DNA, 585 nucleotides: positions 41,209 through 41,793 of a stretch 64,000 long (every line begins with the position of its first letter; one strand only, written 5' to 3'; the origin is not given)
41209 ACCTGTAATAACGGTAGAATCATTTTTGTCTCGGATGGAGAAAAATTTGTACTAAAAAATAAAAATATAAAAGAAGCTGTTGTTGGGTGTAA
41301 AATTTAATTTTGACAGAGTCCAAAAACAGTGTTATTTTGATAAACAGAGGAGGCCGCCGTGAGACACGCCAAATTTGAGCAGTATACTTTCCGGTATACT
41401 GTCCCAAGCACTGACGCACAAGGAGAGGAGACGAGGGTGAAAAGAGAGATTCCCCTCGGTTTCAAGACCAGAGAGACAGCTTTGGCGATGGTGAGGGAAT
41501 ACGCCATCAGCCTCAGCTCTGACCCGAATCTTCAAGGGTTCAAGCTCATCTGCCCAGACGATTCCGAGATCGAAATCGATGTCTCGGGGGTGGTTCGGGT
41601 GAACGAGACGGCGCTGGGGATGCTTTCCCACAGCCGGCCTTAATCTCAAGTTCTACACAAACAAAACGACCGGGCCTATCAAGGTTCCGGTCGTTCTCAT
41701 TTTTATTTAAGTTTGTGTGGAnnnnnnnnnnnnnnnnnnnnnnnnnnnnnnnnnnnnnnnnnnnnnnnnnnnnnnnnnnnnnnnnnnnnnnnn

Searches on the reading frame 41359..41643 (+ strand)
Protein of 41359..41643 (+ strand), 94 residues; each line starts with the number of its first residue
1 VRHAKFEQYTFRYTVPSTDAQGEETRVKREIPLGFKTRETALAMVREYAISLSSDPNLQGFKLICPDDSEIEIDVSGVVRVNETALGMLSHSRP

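Call 11: search_protein_families(library=phrogs, proteins=[window:41359-41643:+], max_evalue=1)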
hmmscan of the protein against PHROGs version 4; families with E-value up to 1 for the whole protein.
window:41359-41643:+ (94 aa): 1 family
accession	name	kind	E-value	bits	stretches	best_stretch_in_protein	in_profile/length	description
phrog_27494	-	head and packaging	0.00052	21.2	1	63-90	87-114/159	virion structural protein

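Call 12: search_protein_families(library=ncbifam, proteins=[window:41359-41643:+], max_evalue=1)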
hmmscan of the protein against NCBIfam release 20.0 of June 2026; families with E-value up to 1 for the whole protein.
window:41359-41643:+ (94 aa): 0 families

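Call 68: search_protein_families(library=padloc, proteins=[window:41359-41643:+], max_evalue=1)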
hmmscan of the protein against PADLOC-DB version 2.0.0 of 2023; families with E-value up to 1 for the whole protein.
window:41359-41643:+ (94 aa): 0 families
